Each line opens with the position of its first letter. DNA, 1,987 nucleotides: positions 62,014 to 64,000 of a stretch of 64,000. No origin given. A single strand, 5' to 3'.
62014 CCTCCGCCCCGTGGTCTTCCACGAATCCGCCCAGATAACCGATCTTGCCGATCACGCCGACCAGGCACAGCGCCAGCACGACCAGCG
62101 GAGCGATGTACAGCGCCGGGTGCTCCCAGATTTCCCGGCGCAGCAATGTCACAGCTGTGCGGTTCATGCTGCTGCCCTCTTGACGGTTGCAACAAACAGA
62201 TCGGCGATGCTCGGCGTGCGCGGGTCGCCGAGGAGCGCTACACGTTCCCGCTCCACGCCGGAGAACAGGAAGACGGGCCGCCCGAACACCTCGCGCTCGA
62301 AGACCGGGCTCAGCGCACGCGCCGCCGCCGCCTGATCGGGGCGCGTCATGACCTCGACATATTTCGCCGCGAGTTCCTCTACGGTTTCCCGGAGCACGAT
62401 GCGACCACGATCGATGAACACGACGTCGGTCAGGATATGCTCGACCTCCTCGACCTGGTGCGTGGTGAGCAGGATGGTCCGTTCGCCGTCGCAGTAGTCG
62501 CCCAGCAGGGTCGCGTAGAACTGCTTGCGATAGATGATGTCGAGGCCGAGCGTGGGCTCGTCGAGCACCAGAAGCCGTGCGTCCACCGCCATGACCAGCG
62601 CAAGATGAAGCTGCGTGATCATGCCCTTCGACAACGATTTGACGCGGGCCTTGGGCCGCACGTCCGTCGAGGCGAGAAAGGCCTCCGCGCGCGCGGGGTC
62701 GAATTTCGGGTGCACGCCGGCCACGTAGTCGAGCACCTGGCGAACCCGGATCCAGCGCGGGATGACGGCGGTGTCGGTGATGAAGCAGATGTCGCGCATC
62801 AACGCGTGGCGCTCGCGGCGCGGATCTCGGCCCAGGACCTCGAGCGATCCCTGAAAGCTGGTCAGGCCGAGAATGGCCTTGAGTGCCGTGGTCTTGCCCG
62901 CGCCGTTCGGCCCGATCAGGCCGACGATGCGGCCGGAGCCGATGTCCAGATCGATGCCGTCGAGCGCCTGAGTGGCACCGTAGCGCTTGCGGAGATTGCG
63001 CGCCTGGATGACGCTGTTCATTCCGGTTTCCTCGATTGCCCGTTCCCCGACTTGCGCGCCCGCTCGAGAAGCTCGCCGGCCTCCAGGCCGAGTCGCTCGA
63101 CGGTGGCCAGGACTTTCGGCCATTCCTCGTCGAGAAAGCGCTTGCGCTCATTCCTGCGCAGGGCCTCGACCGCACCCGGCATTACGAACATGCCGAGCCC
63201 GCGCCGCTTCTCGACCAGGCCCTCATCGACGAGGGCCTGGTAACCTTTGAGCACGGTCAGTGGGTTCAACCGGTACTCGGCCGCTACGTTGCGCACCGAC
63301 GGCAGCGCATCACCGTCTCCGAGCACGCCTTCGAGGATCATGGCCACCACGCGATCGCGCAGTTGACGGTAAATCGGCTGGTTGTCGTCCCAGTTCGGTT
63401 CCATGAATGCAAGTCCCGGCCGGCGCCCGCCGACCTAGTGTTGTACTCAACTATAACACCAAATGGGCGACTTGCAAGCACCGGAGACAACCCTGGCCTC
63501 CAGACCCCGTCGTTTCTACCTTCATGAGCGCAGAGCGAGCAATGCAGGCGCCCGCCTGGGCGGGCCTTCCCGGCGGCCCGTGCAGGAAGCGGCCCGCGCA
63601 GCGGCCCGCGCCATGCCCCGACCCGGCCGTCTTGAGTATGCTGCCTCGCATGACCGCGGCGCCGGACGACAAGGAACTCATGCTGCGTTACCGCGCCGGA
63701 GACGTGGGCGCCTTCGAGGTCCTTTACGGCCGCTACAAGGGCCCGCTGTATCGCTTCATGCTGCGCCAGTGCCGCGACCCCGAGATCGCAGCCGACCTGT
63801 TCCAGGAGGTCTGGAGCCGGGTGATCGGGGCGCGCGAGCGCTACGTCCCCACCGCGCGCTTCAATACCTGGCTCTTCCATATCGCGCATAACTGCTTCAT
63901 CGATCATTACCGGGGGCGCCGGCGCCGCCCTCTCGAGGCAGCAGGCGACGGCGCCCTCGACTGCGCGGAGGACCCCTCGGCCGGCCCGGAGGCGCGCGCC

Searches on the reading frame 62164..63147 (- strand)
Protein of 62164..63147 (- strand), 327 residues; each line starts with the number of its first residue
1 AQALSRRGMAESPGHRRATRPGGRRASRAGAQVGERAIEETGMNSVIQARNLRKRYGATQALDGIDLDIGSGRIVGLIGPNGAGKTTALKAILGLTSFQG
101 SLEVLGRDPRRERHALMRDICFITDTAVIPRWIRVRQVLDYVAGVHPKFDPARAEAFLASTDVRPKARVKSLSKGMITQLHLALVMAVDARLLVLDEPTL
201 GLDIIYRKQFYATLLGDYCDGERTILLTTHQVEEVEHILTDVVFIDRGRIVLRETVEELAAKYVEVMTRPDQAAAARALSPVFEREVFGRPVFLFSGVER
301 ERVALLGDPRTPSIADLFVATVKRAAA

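Call 60: search_protein_families(library=pfam, proteins=[window:62164-63147:-], max_evalue=0.001)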
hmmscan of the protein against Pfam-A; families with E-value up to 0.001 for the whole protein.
window:62164-63147:- (327 aa): 3 families
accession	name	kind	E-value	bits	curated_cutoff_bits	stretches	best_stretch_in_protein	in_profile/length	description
PF00005.33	ABC_tran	-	3.1e-21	76.8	25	1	62-199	1-136/137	ABC transporter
PF13304.12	AAA_21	-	3.2e-12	47.6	27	2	74-98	1-25/304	AAA domain, putative AbiEii toxin, Type IV TA system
PF13476.12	AAA_23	-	0.0005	21.2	27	1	65-94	15-41/201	AAA domain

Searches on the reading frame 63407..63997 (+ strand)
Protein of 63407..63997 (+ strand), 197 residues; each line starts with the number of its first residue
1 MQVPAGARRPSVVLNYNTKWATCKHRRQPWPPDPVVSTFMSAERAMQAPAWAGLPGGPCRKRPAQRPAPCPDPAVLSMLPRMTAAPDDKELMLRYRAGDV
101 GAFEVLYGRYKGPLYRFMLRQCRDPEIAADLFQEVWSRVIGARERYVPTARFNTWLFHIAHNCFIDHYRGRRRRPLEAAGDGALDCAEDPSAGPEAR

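Call 60: search_protein_families(library=pfam, proteins=[window:63407-63997:+], max_evalue=0.001)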
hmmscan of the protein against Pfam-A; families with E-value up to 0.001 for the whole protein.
window:63407-63997:+ (197 aa): 1 family
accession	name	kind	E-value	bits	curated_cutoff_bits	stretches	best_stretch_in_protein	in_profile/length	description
PF04542.20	Sigma70_r2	-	1.1e-16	60.7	24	1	106-174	1-71/71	Sigma-70 region 2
